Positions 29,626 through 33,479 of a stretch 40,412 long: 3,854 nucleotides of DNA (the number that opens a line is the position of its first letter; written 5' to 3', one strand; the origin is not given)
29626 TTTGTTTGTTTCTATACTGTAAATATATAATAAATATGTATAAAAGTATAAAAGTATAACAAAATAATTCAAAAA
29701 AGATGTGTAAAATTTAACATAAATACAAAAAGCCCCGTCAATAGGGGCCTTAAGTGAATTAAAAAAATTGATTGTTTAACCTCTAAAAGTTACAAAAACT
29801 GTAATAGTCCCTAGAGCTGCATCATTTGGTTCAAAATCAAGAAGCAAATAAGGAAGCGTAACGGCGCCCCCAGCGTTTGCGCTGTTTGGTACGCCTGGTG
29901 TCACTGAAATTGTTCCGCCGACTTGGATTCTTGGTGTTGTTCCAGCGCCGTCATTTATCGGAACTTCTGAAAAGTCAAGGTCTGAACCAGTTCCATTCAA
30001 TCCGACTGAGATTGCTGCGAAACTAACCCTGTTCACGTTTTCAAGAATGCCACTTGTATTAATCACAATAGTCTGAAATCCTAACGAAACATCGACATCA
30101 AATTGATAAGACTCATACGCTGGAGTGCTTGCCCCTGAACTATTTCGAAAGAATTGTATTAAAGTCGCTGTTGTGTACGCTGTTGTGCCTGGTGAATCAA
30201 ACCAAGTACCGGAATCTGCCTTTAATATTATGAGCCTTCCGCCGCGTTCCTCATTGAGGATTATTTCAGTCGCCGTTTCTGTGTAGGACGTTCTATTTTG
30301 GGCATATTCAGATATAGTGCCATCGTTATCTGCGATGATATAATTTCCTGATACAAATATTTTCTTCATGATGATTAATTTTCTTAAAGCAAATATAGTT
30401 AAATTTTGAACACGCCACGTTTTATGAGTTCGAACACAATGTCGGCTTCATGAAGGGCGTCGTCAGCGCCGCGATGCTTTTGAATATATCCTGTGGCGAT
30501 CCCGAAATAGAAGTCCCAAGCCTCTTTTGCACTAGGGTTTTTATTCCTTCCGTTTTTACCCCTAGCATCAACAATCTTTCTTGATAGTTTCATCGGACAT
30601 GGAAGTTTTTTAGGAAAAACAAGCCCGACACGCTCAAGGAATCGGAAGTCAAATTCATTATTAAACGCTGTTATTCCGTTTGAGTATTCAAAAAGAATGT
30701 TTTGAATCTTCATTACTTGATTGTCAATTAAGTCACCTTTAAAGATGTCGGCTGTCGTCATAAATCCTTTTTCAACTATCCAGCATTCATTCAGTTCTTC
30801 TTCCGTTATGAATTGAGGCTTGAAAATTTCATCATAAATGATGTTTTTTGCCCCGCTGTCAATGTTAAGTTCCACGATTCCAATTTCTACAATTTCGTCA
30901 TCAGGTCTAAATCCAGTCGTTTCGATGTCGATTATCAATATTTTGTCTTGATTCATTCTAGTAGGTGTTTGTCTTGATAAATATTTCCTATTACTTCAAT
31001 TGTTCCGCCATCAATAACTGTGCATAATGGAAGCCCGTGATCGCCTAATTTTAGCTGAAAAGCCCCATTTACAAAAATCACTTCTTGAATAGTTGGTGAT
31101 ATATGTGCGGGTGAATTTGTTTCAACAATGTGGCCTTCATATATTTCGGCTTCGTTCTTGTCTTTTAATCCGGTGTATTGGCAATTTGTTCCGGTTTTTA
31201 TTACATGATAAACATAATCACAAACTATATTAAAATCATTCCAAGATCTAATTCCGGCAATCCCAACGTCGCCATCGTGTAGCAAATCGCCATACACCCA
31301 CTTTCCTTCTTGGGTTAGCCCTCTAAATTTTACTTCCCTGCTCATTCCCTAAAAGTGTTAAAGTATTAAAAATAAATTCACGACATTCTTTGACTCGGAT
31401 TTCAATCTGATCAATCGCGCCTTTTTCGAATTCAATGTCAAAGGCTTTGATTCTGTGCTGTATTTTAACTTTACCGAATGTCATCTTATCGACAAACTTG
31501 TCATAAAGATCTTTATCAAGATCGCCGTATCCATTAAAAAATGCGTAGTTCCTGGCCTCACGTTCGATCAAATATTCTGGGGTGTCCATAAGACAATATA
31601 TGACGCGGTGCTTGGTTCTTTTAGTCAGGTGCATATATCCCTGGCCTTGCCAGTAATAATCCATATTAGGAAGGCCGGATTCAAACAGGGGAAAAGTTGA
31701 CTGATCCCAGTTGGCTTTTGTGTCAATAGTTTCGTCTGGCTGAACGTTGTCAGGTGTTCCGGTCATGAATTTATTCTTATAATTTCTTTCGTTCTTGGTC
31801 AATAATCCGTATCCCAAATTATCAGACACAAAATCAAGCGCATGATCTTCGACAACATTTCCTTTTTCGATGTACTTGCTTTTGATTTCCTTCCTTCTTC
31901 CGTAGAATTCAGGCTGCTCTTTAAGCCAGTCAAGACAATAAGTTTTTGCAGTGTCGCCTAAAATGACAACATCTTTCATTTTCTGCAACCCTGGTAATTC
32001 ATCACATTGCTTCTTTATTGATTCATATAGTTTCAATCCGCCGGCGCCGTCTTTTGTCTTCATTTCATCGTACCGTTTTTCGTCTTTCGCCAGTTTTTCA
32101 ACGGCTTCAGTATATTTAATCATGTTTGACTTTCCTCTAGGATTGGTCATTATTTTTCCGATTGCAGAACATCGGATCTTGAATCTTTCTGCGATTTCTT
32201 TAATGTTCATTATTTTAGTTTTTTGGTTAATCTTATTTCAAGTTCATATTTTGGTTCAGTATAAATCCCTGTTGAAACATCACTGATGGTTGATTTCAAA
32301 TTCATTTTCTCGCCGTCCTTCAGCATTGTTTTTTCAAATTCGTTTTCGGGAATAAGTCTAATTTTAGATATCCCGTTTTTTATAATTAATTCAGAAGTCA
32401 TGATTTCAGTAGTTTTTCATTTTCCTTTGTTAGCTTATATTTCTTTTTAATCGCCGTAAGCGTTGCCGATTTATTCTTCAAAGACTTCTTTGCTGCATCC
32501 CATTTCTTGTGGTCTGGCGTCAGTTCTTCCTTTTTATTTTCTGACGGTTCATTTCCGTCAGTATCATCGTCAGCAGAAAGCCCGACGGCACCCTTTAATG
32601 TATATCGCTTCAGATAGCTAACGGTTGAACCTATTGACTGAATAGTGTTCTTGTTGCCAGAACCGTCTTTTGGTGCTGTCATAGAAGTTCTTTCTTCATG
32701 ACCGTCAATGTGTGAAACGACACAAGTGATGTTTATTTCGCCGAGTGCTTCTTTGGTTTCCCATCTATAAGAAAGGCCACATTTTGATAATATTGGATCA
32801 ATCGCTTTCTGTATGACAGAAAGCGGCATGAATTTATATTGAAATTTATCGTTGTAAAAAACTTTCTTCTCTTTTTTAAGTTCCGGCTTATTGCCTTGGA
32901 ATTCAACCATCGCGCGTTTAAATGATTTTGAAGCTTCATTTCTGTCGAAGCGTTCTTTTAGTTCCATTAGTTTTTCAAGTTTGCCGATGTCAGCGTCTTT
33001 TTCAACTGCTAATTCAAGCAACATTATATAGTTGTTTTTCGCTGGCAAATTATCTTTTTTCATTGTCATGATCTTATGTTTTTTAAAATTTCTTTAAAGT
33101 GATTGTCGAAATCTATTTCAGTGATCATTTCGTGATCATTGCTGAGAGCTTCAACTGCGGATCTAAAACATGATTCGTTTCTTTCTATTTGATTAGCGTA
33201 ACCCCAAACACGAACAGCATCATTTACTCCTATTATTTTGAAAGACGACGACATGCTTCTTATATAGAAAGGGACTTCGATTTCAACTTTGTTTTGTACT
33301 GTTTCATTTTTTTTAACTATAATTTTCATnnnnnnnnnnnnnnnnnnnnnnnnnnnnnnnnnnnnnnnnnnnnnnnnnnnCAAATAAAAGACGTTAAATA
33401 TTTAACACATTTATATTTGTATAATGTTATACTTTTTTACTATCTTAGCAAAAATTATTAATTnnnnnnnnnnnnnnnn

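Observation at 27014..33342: A 15-nt box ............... is fused to the start codon of six early genes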

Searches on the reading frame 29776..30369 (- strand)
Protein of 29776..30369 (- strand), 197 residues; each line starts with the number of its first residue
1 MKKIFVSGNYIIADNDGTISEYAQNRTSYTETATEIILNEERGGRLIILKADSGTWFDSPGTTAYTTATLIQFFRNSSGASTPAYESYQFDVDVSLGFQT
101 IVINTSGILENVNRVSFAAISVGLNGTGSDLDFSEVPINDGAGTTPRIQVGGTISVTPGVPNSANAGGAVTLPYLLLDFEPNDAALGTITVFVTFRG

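Call 12: search_protein_families(library=phrogs, proteins=[window:29776-30369:-], max_evalue=0.001)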
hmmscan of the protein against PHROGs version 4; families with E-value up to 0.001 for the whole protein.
window:29776-30369:- (197 aa): 0 families

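Call 61: search_protein_families(library=pfam, proteins=[window:29776-30369:-], max_evalue=0.01)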
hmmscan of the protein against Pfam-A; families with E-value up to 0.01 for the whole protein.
window:29776-30369:- (197 aa): 0 families

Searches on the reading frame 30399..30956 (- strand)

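Call 12: search_protein_families(library=phrogs, proteins=[window:30399-30956:-], max_evalue=0.001)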
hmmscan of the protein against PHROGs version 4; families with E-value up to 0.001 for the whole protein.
window:30399-30956:- (185 aa): 1 family
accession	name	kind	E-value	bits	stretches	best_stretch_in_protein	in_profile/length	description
phrog_192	-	DNA, RNA and nucleotide metabolism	1.9e-21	77.9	1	1-181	103-274/397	DNA polymerase exonuclease subunit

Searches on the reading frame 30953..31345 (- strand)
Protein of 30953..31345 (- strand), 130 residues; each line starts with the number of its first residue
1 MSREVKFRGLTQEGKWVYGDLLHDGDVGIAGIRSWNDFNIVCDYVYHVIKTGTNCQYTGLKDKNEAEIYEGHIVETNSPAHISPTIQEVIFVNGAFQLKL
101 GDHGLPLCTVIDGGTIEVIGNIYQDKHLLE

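Call 12: search_protein_families(library=phrogs, proteins=[window:30953-31345:-], max_evalue=0.001)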
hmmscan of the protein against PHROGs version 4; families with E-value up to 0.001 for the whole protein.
window:30953-31345:- (130 aa): 3 families
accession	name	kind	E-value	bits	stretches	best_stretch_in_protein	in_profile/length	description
phrog_98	-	unknown function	5.7e-24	85.8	1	1-130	24-151/208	-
phrog_8684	-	unknown function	9.7e-19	68.9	1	1-89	1-96/164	-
phrog_24347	-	unknown function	1.4e-06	28.7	1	39-130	157-242/245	-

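Call 61: search_protein_families(library=pfam, proteins=[window:30953-31345:-], max_evalue=0.01)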
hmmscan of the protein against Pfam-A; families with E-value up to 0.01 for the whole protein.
window:30953-31345:- (130 aa): 1 family
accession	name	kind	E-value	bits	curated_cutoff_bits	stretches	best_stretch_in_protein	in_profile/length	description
PF09643.15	YopX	-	8.9e-19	68.2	22.4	1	6-130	1-128/128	YopX protein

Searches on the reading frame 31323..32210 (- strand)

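Call 12: search_protein_families(library=phrogs, proteins=[window:31323-32210:-], max_evalue=0.001)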
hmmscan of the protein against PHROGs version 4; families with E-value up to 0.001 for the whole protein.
window:31323-32210:- (295 aa): 3 families
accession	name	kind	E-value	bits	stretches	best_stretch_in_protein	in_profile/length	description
phrog_5715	-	DNA, RNA and nucleotide metabolism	4.1e-42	145.1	1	10-280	2-205/213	exonuclease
phrog_434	-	DNA, RNA and nucleotide metabolism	1.1e-05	25.8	1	107-207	98-204/372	RecE-like recombination exonuclease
phrog_149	-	DNA, RNA and nucleotide metabolism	0.00033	20.1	1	84-243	629-786/1242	exonuclease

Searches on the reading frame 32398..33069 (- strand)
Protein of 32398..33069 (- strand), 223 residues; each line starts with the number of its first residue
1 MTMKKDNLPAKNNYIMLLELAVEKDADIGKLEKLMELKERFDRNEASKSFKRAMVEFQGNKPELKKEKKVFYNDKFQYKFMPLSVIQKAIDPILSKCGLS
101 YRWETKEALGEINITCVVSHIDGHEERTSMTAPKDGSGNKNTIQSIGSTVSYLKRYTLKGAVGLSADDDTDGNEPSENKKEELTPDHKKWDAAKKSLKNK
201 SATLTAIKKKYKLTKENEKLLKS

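Call 12: search_protein_families(library=phrogs, proteins=[window:32398-33069:-], max_evalue=0.001)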
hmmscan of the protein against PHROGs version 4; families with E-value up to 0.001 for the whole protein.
window:32398-33069:- (223 aa): 6 families
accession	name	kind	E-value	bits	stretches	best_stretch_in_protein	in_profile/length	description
phrog_155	-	DNA, RNA and nucleotide metabolism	9.5e-42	144.6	1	11-212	29-225/308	Erf-like ssDNA annealing protein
phrog_2324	-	DNA, RNA and nucleotide metabolism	5.8e-25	89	1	45-209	6-164/193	Erf-like ssDNA annealing protein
phrog_10003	-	other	1.4e-10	42.1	1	63-185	55-181/297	recombinase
phrog_34817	-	unknown function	2.1e-07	31.5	1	51-180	13-141/291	-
phrog_37640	-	unknown function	4.7e-05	24.5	1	142-174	30-62/169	-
phrog_21613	-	unknown function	9.5e-05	23.2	1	177-222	117-161/166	-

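Call 45: find_homologous_proteins(query=window:32398-33069:-, max_evalue=1e-20)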
Query window:32398-33069:- (223 aa): 138 proteins with E <= 1e-20 among 449 candidates; the best 120 are listed.
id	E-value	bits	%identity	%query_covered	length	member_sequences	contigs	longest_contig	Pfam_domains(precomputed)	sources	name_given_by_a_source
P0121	8.7e-140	481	100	100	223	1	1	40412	PF04404.18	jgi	-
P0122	2.4e-82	294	63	97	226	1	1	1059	PF04404.18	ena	-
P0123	1.0e-74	269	60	98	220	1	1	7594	PF04404.18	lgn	-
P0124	8.4e-74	266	56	99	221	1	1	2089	PF04404.18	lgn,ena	-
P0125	1.1e-70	256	57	93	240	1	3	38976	PF04404.18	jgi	jgi:hypothetical protein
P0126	3.0e-65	238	56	93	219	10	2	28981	PF04404.18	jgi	-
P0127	1.0e-64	236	56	92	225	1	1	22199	PF04404.18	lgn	-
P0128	3.5e-64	234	57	92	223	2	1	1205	PF04404.18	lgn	-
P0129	3.8e-64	234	54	93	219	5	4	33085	PF04404.18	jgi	jgi:ERF superfamily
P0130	3.6e-63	231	54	93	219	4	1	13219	PF04404.18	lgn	-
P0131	7.7e-62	227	54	93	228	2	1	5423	PF04404.18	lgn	-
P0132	3.3e-61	225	54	93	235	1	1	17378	PF04404.18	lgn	-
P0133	6.4e-61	224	55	93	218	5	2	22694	PF04404.18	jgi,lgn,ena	jgi:hypothetical protein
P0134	1.1e-60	223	54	93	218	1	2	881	PF04404.18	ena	-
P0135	1.4e-60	223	52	94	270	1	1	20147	PF04404.18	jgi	-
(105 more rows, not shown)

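Call 46: find_encoding_contigs(protein=P0125, flank=10000, max_places=3)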
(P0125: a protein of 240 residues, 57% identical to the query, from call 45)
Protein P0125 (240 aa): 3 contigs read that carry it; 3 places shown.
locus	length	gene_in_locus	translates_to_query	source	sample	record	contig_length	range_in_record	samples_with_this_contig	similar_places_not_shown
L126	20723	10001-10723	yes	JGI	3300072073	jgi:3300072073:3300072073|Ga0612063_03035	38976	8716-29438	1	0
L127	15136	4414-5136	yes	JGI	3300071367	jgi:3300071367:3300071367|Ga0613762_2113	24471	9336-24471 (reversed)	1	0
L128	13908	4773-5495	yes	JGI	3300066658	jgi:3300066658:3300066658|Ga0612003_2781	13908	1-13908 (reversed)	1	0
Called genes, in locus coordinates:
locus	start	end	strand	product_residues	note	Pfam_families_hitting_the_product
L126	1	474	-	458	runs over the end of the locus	PF04466:Terminase_3 (weak)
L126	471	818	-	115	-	PF18932:DUF5681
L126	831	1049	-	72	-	PF23858:DUF7220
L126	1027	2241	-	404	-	PF02195:ParB_N, PF01555:N6_N4_Mtase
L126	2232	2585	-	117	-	-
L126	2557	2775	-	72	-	-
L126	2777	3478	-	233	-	-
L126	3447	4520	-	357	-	PF00145:DNA_methylase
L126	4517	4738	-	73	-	-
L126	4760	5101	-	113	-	PF08774:VRR_NUC (weak)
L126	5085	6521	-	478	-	PF00270:DEAD, PF04851:ResIII, PF18766:SWI2_SNF2, PF00271:Helicase_C, PF10571:UPF0547 (weak)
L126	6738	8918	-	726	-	PF08800:BT4734-like_N, PF08707:PriCT_2, PF05272:VapE-like_dom, PF19263:DUF5906 (weak)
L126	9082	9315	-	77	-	-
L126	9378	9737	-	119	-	-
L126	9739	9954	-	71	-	-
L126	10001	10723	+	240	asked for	PF04404:ERF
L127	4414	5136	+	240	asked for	PF04404:ERF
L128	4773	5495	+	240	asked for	PF04404:ERF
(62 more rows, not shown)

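Call 47: find_encoding_contigs(protein=P0123, flank=10000, max_places=2)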
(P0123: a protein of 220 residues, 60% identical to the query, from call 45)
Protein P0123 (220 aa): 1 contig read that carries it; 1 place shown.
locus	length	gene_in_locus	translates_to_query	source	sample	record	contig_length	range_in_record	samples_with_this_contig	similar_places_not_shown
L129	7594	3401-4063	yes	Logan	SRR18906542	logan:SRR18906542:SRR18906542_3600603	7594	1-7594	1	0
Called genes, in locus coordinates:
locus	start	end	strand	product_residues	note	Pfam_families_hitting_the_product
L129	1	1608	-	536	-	?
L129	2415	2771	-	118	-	-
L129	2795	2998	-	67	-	-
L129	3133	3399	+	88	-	-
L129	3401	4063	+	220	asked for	PF04404:ERF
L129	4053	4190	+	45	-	-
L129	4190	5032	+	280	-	-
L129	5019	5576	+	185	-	-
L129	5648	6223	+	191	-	-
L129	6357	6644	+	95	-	-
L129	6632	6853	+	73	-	-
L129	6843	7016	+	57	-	-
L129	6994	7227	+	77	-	-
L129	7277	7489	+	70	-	-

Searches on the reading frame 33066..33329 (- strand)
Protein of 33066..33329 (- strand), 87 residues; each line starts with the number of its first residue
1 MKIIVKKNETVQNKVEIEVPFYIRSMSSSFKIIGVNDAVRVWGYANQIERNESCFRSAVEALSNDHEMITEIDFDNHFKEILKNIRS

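Call 8: search_protein_families(library=pfam, proteins=[window:33066-33329:-], max_evalue=0.1)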
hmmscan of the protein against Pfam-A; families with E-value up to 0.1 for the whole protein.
window:33066-33329:- (87 aa): 0 families

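Call 9: search_protein_families(library=phrogs, proteins=[window:33066-33329:-], max_evalue=0.1)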
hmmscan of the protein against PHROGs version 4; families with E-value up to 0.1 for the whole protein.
window:33066-33329:- (87 aa): 1 family
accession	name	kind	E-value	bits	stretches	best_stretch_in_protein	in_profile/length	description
phrog_15920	-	unknown function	0.051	14.5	1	37-81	88-133/201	-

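Call 35: search_dna_similar(query=window:33066-33329:-, collection=phages, mode=protein, max_rows=15, max_evalue=0.001)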
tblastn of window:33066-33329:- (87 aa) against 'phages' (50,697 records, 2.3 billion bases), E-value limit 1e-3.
No match.

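Call 69: search_solved_structures(query=window:33066-33329:-, max_evalue=1)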
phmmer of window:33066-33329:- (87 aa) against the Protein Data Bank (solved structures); distinct sequences matched with E-value up to 1: 4.
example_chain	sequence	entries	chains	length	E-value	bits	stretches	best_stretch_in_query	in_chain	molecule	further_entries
6frk_u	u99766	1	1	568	0.22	15.2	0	40-73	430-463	Signal recognition particle subunit SRP68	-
7obr_u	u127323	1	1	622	0.28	14.9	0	40-73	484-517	Signal recognition particle subunit SRP68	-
8qvw_A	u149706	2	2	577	0.51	14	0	40-73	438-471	Signal recognition particle subunit SRP68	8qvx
7nfx_u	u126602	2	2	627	0.66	13.7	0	40-73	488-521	Signal recognition particle subunit SRP68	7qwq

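Call 105: predict_structure(protein=window:33066-33329:-)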
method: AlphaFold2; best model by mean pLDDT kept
length: 87 residues; sequences in the alignment: 1
mean_pLDDT: 51.2   pTM: 0.38
mean pLDDT of the five models: 51.2, 47.4, 37.3, 37.1, 36.7
residues with pLDDT >= 90: 0; 70-90: 0; 50-70: 55; < 50: 32
segments of 3 or more residues with pLDDT < 50: 1-11, 67-78, 82-87
pLDDT, mean of each block of 10 residues (from residue 1): 36 56 61 56 52 60 49 45 42
secondary structure, 60 per line:
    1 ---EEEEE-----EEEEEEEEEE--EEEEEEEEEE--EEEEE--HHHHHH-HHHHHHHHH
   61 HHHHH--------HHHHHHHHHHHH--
elements in order: E4-8 E14-23 E26-35 E38-42 H45-50 H52-65 H74-85
